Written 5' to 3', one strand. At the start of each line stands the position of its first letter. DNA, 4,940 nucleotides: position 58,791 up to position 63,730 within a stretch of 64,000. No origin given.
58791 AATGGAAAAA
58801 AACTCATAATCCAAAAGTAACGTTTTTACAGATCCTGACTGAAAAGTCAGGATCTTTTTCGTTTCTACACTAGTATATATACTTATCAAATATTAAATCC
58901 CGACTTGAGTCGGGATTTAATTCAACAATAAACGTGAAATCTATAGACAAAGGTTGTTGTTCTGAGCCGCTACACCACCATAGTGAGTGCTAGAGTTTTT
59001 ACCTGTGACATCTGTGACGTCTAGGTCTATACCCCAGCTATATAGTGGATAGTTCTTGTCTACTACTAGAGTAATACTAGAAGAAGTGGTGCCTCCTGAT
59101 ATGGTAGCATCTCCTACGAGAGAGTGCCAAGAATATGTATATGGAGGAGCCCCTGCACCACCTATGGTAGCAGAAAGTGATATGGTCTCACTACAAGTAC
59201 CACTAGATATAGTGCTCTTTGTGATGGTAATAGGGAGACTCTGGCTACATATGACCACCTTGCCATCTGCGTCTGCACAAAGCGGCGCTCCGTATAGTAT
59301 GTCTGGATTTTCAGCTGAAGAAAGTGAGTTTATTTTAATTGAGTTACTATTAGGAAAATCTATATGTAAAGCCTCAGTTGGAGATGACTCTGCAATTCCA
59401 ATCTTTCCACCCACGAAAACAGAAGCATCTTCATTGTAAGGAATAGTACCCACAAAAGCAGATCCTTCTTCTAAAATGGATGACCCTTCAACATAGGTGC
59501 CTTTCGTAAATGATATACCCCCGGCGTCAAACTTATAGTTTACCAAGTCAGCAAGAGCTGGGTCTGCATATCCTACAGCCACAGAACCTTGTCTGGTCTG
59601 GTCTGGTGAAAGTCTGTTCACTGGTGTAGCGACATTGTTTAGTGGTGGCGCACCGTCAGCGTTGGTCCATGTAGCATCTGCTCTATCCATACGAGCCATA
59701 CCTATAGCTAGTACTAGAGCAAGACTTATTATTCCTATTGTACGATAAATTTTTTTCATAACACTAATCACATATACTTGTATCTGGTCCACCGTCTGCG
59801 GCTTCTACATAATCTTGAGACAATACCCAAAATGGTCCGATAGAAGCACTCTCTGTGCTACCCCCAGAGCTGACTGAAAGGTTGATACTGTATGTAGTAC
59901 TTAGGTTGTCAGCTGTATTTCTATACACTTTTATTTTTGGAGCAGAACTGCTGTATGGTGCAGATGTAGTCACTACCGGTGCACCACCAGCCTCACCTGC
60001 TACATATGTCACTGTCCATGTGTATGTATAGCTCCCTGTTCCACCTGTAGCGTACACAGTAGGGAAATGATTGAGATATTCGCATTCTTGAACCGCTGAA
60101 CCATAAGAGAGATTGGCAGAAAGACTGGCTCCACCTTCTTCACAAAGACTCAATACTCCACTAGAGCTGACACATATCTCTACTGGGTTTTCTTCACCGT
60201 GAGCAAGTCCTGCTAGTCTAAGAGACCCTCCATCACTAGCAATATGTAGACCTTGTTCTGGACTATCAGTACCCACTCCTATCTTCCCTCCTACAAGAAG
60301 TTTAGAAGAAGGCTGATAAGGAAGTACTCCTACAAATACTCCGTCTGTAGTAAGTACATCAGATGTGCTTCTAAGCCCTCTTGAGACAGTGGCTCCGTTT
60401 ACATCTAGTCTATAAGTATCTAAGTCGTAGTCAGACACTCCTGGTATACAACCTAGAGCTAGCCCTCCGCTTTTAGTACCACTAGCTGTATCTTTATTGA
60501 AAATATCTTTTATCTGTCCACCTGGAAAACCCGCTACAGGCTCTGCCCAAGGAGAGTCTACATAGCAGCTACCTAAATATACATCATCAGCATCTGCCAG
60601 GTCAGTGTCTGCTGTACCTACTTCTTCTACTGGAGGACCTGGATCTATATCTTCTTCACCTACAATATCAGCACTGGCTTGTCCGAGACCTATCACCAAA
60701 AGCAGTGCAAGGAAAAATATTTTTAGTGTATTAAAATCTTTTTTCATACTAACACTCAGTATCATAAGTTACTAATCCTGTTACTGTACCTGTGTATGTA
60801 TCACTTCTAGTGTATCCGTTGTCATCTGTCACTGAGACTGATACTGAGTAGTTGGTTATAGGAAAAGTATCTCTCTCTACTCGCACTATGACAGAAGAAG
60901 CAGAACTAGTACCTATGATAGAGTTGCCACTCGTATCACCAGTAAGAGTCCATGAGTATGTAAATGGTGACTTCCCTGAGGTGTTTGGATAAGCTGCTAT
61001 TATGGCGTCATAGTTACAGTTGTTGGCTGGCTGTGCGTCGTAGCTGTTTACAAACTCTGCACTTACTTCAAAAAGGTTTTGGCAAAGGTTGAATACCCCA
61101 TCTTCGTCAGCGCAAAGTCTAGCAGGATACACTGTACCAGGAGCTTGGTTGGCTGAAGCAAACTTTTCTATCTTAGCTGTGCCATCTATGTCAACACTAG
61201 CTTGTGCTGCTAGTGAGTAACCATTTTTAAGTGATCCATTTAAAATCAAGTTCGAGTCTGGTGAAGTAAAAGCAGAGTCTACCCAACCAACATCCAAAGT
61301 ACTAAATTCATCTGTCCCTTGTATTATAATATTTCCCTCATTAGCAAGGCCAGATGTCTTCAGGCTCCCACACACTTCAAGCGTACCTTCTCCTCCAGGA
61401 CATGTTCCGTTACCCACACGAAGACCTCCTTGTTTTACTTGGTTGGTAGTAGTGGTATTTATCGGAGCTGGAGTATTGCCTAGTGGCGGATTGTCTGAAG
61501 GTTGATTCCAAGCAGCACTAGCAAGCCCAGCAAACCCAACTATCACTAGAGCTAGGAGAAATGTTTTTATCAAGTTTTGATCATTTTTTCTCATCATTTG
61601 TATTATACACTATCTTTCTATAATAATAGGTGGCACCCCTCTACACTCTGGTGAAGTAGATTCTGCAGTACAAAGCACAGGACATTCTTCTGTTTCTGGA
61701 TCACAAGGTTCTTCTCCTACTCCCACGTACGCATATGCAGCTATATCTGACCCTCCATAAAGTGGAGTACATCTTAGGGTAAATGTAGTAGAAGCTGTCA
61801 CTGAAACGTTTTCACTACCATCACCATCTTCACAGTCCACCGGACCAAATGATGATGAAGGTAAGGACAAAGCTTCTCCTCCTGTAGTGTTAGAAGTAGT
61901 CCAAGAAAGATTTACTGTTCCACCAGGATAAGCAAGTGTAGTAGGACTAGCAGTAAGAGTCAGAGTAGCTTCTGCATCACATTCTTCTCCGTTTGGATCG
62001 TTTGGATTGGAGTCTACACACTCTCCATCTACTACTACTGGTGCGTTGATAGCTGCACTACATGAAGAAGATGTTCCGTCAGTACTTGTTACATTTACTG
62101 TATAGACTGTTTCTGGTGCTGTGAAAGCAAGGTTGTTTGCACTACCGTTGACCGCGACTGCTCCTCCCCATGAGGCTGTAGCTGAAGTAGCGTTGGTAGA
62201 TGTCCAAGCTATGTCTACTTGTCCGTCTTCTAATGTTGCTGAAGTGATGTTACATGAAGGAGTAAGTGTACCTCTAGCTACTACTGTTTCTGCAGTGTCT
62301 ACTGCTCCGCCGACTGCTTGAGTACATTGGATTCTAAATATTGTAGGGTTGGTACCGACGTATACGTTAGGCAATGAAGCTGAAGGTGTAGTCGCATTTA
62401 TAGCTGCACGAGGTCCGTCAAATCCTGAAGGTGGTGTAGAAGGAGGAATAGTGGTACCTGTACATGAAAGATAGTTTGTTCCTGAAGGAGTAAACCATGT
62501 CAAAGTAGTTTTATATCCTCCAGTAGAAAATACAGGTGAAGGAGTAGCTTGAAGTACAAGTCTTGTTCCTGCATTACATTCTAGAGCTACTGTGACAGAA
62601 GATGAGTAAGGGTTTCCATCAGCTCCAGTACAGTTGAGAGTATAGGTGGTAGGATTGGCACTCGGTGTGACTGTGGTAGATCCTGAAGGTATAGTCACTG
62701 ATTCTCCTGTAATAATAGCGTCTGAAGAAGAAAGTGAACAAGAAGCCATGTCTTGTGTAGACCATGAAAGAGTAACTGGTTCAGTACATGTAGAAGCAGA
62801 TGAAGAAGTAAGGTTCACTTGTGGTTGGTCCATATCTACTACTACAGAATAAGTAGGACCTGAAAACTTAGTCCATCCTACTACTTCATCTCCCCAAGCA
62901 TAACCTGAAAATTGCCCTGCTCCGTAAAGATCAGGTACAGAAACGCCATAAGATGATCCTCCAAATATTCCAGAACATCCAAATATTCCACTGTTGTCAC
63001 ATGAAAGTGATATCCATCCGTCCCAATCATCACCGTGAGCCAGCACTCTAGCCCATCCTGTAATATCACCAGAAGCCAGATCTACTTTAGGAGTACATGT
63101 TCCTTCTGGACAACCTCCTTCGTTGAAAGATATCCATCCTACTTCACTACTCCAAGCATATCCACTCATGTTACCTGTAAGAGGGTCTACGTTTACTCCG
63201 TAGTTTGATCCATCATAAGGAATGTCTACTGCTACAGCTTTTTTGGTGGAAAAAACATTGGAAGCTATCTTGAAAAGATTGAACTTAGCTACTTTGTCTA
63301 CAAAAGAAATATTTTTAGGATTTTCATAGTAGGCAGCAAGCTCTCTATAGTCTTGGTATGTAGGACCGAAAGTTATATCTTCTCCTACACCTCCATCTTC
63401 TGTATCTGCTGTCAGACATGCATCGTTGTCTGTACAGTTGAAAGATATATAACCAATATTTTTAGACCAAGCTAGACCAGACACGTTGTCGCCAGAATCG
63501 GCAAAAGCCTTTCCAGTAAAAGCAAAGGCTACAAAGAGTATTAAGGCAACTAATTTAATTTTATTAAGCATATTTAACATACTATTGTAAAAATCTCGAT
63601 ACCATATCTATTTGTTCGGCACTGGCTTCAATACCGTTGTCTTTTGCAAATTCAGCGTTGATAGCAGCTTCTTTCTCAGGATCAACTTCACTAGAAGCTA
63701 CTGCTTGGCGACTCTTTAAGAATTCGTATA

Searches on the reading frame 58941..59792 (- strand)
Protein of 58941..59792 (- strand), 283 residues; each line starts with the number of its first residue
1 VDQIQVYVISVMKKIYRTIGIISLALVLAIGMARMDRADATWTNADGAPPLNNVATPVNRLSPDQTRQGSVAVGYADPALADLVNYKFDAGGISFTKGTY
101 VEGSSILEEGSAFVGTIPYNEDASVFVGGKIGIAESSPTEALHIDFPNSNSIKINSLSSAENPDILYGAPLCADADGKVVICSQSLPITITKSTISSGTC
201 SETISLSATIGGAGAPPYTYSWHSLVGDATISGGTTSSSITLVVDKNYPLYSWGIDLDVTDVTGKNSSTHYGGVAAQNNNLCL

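Call 3: search_protein_families(library=pfam, proteins=[window:58941-59792:-], max_evalue=0.1)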
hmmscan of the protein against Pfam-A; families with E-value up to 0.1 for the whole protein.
window:58941-59792:- (283 aa): 0 families

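Call 4: search_protein_families(library=ncbifam, proteins=[window:58941-59792:-], max_evalue=0.1)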
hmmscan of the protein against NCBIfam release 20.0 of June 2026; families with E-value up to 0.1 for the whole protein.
window:58941-59792:- (283 aa): 0 families

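Call 28: list_cluster_members(proteins=[L010:3402-4817:-, L010:4936-5397:-, P0004, P0005, window:58944-59792:-, window:59767-60765:-, window:60752-61597:-, window:61613-63580:-, window:55279-57390:+])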
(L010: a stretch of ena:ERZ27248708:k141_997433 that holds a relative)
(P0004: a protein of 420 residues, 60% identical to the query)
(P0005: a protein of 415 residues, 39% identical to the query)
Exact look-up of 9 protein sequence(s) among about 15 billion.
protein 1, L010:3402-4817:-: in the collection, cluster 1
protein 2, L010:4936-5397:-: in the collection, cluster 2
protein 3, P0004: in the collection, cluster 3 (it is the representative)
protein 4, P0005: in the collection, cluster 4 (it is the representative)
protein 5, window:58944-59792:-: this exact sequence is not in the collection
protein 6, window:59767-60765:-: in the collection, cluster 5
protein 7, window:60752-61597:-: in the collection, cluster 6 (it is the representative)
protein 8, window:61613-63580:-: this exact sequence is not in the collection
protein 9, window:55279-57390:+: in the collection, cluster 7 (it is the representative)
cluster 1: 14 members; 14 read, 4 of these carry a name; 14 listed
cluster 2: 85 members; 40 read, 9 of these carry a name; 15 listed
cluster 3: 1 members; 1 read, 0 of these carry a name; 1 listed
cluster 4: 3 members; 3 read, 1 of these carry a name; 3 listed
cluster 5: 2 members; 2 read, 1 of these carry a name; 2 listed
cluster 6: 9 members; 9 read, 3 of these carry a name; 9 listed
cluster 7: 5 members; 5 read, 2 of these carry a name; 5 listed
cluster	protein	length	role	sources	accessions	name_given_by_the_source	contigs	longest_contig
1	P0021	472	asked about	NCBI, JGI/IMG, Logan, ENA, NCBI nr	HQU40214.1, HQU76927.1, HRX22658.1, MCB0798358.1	MAG: MBL fold metallo-hydrolase [Chitinophagales bacterium] | MBL fold metallo-hydrolase [Chitinophagales bacterium]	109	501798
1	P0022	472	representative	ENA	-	-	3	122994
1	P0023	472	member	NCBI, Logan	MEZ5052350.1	MAG: MBL fold metallo-hydrolase [Chitinophagales bacterium]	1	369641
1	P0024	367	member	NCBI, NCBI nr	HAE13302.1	MAG TPA: MBL fold metallo-hydrolase, partial [Bacteroidetes bacterium] | MBL fold metallo-hydrolase [Bacteroidota bacterium]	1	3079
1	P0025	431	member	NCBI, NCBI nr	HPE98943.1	MAG TPA: MBL fold metallo-hydrolase, partial [Chitinophagales bacterium] | MBL fold metallo-hydrolase [Chitinophagales bacterium]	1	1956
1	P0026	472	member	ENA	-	-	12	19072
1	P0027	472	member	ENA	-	-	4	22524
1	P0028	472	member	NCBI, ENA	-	-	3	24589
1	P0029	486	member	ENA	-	-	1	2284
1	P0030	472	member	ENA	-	-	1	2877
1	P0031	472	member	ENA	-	-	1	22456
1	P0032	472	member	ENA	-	-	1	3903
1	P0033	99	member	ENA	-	-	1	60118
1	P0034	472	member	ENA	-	-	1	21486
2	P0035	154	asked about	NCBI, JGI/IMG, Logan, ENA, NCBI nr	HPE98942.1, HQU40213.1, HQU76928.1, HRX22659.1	MAG: YbjN domain-containing protein [Chitinophagales bacterium] | YbjN domain-containing protein [Chitinophagales bacterium]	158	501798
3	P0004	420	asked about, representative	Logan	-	-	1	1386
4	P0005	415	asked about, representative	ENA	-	-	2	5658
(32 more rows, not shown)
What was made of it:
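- These are exact proteins of Chitinophagales MAGs (call 28).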

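Call 92: search_protein_families(library=pfam, proteins=[L022:10001-11245:+], max_evalue=0.1)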
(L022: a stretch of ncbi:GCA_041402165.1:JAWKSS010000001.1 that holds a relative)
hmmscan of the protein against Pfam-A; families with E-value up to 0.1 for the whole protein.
L022:10001-11245:+ (415 aa): 2 families
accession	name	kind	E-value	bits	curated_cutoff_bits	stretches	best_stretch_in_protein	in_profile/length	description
PF18962.6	Por_Secre_tail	-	1.6e-06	28.8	27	1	354-407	1-61/75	Secretion system C-terminal sorting domain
PF07494.17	Reg_prop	-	0.079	13.7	20.4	0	250-268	5-23/24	Two component regulator propeller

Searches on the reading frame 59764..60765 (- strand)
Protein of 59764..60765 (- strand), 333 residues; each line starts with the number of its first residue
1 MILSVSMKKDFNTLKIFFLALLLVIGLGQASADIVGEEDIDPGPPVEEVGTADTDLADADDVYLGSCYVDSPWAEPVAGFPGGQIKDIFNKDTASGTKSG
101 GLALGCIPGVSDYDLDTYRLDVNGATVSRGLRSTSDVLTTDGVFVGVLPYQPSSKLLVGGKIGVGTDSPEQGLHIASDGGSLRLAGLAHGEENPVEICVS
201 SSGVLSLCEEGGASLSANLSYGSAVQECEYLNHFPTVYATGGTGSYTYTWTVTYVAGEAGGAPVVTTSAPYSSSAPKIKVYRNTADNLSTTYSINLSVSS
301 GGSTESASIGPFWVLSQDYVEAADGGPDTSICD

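Call 3: search_protein_families(library=pfam, proteins=[window:59764-60765:-], max_evalue=0.1)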
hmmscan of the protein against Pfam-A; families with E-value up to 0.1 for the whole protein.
window:59764-60765:- (333 aa): 0 families

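Call 4: search_protein_families(library=ncbifam, proteins=[window:59764-60765:-], max_evalue=0.1)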
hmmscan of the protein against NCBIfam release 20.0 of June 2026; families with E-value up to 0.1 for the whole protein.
window:59764-60765:- (333 aa): 0 families

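Call 92: search_protein_families(library=pfam, proteins=[L022:10001-11245:+], max_evalue=0.1)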
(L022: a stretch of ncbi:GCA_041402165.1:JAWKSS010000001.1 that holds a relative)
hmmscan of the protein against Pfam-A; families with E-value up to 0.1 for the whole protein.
L022:10001-11245:+ (415 aa): 2 families
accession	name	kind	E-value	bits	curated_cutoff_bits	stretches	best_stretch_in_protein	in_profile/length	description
PF18962.6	Por_Secre_tail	-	1.6e-06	28.8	27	1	354-407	1-61/75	Secretion system C-terminal sorting domain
PF07494.17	Reg_prop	-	0.079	13.7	20.4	0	250-268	5-23/24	Two component regulator propeller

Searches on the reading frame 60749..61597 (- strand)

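Call 3: search_protein_families(library=pfam, proteins=[window:60749-61597:-], max_evalue=0.1)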
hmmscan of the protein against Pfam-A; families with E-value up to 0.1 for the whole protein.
window:60749-61597:- (282 aa): 1 family
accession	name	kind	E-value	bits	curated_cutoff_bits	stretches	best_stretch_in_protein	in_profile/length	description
PF22352.2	K319L-like_PKD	-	0.013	16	27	1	209-271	26-83/84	K319L-like, PKD domain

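Call 4: search_protein_families(library=ncbifam, proteins=[window:60749-61597:-], max_evalue=0.1)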
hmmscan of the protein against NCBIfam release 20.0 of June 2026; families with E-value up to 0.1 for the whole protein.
window:60749-61597:- (282 aa): 0 families

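Call 92: search_protein_families(library=pfam, proteins=[L022:10001-11245:+], max_evalue=0.1)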
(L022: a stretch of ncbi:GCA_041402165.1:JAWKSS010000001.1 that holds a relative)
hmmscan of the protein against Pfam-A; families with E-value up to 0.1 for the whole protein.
L022:10001-11245:+ (415 aa): 2 families
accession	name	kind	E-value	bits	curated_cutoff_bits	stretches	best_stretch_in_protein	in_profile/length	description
PF18962.6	Por_Secre_tail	-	1.6e-06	28.8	27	1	354-407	1-61/75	Secretion system C-terminal sorting domain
PF07494.17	Reg_prop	-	0.079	13.7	20.4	0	250-268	5-23/24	Two component regulator propeller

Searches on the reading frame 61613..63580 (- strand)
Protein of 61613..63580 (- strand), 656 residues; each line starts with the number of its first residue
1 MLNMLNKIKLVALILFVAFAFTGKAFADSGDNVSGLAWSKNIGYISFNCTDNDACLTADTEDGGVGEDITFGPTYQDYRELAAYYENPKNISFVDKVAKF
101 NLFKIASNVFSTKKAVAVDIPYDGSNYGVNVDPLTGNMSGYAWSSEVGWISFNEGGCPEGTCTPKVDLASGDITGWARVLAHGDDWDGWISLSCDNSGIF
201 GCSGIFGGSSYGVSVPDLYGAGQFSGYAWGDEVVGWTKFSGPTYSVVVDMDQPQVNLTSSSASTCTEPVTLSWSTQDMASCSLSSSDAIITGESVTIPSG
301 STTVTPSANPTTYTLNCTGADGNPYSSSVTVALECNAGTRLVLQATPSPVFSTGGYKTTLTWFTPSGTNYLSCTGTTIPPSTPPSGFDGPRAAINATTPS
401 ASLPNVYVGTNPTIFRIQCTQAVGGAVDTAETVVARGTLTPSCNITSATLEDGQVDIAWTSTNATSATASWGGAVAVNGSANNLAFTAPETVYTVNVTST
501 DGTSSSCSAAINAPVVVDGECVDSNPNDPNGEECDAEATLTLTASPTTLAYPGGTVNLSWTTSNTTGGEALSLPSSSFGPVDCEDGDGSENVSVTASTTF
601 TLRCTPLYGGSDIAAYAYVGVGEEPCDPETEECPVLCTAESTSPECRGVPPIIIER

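Call 62: search_protein_families(library=pfam, proteins=[window:61613-63580:-], max_evalue=0.001)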
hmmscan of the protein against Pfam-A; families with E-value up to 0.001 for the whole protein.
window:61613-63580:- (656 aa): 0 families

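Call 86: find_homologous_proteins(query=window:61613-63580:-, max_evalue=1e-10)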
Query window:61613-63580:- (656 aa): 247 proteins with E <= 1e-10 among 8000 candidates; the best 120 are listed.
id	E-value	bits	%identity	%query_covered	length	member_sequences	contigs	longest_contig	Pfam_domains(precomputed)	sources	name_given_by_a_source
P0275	0.0e+0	1468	100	100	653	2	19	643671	-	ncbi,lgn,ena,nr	ncbi:hypothetical protein H6790_00370 [Candidatus Nomurabacteria bacterium]|nr:hypothetical protein 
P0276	7.2e-120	420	42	97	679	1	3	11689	-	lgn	-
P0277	2.8e-114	401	40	99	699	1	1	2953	-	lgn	-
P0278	3.5e-109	384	39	99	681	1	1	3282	-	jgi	-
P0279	5.6e-108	380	39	99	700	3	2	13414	-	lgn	-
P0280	3.8e-107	378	41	99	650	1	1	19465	-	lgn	-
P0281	5.9e-105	370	39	92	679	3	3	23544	-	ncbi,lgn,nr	ncbi:MAG: hypothetical protein KBB88_01600 [Candidatus Pacebacteria bacterium]|nr:hypothetical prote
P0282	3.5e-104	368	40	97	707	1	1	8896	-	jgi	-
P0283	7.0e-104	367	40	93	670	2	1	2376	-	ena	-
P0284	2.1e-103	365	40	98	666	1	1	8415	-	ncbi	-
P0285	2.9e-96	342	38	91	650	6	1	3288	-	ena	-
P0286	3.0e-96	341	37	99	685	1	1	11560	-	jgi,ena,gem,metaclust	metaclust:\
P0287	1.3e-89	320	37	92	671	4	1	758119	-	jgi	jgi:hypothetical protein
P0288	9.7e-87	310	39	81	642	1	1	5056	-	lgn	-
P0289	8.5e-59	218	35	72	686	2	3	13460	-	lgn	-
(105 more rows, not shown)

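Call 88: find_encoding_contigs(protein=P0287, flank=9000, max_places=2)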
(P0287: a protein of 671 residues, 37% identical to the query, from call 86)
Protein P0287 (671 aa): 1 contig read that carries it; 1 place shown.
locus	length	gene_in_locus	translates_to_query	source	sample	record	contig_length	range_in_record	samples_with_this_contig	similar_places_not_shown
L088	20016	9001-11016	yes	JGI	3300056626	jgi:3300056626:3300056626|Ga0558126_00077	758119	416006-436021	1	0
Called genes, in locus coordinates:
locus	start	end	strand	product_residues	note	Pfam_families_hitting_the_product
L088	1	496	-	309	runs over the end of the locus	-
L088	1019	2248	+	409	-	-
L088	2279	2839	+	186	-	-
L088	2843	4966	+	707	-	PF00464:SHMT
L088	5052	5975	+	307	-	PF01368:DHH, PF02833:DHHA2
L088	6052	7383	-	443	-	PF08529:NusA_N, PF13184:KH_NusA_1st, PF26594:KH_NusA_2nd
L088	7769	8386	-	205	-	-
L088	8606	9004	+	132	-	-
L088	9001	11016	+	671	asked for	-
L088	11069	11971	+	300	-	-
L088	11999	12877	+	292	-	-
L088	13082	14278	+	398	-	-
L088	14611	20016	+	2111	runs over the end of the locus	PF03534:SpvB, PF13517:FG-GAP_3 (faint), PF01839:FG-GAP (faint), PF05593:RHS_repeat (weak), PF25023:TEN_YD-shell (weak)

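Call 89: find_encoding_contigs(protein=P0281, flank=9000, max_places=3)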
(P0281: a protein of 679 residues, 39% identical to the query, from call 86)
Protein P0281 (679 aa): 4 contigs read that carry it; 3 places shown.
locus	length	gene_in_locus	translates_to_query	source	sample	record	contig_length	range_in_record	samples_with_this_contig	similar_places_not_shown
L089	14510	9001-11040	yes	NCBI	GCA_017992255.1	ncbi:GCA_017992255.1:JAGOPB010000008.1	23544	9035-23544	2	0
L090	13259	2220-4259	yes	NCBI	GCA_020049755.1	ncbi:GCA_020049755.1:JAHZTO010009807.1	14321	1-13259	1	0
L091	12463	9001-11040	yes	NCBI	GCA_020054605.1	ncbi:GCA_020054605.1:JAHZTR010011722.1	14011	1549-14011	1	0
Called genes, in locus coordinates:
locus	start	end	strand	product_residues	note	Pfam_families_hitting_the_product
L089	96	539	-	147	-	PF18291:HU-HIG, PF00216:Bac_DNA_binding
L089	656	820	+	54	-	-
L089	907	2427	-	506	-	PF12072:RNase_Y_N, PF00013:KH_1 (weak), PF01966:HD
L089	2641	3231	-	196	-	PF00574:CLP_protease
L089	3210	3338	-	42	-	-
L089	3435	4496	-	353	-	PF05697:Trigger_N, PF05698:Trigger_C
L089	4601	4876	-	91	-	-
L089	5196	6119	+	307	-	PF01368:DHH, PF02833:DHHA2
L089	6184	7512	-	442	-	PF08529:NusA_N, PF00575:S1 (weak), PF13184:KH_NusA_1st, PF00013:KH_1 (faint), PF26594:KH_NusA_2nd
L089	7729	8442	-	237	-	-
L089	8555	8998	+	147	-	-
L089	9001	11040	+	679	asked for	-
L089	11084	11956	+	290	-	-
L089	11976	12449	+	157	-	-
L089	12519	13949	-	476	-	PF18962:Por_Secre_tail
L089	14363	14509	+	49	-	?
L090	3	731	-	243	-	?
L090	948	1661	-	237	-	-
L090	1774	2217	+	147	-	-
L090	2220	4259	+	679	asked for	-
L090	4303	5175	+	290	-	-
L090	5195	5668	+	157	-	-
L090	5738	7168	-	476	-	PF18962:Por_Secre_tail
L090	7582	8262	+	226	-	-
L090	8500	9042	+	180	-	PF09827:CRISPR_Cas2 (faint), PF20803:PaaX_M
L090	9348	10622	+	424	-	PF02687:FtsX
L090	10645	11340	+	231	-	PF02463:SMC_N (faint), PF00005:ABC_tran, PF13304:AAA_21 (faint)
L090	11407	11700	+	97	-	-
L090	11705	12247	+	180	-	PF03703:bPH_2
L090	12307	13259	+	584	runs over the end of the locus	PF05157:MshEN, PF00437:T2SSE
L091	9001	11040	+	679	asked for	-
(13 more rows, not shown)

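Call 90: find_encoding_contigs(protein=P0280, flank=9000, max_places=2)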
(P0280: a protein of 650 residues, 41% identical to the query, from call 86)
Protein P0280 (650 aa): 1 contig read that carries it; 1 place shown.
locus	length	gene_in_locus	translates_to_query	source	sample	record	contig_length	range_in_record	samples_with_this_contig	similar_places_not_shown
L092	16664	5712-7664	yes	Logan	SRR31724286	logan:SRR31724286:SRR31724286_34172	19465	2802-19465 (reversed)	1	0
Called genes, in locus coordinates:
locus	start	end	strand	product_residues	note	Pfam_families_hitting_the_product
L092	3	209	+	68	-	?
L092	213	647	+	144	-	-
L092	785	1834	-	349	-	PF05697:Trigger_N, PF05698:Trigger_C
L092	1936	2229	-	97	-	-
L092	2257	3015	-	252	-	-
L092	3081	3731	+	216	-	-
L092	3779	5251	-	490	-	PF08529:NusA_N, PF13184:KH_NusA_1st, PF26594:KH_NusA_2nd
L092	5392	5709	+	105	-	-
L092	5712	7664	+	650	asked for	-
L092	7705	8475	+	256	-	-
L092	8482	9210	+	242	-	-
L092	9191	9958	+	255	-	-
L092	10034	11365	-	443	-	-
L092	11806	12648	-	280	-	PF10026:DUF2268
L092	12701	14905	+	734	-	PF00881:Nitroreductase, PF02624:YcaO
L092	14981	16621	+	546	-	PF00749:tRNA-synt_1c, PF19269:Anticodon_2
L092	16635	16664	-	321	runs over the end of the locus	PF24827:AstE_AspA_cat (weak)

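Call 92: search_protein_families(library=pfam, proteins=[L092:10037-11365:-, L088:13082-14275:+, L089:12522-13949:-, L022:10001-11245:+], max_evalue=0.1)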
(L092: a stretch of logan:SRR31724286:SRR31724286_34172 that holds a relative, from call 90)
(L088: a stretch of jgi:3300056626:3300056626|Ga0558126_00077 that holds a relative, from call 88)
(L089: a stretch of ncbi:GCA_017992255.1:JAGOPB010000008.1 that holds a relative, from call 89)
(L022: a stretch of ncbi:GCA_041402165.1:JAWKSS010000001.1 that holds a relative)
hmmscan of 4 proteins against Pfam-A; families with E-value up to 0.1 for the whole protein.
L092:10037-11365:- (443 aa): 1 family
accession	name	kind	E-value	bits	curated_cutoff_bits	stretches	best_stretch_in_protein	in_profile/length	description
PF18962.6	Por_Secre_tail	-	3.3e-05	24.5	27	1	382-438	2-68/75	Secretion system C-terminal sorting domain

L088:13082-14275:+ (398 aa): 1 family
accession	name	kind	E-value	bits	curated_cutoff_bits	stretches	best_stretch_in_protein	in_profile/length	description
PF18962.6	Por_Secre_tail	-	0.0023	18.7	27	1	360-387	1-32/75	Secretion system C-terminal sorting domain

L089:12522-13949:- (476 aa): 2 families
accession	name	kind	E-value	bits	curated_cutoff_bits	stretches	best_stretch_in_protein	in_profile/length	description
PF18962.6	Por_Secre_tail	-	4.2e-13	49.8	27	1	409-468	1-60/75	Secretion system C-terminal sorting domain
PF11589.14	DUF3244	-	0.0068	16.8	25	1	422-468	34-81/96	Domain of unknown function (DUF3244)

L022:10001-11245:+ (415 aa): 2 families
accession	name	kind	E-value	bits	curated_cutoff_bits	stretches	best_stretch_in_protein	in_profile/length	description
PF18962.6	Por_Secre_tail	-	1.6e-06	28.8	27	1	354-407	1-61/75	Secretion system C-terminal sorting domain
PF07494.17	Reg_prop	-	0.079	13.7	20.4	0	250-268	5-23/24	Two component regulator propeller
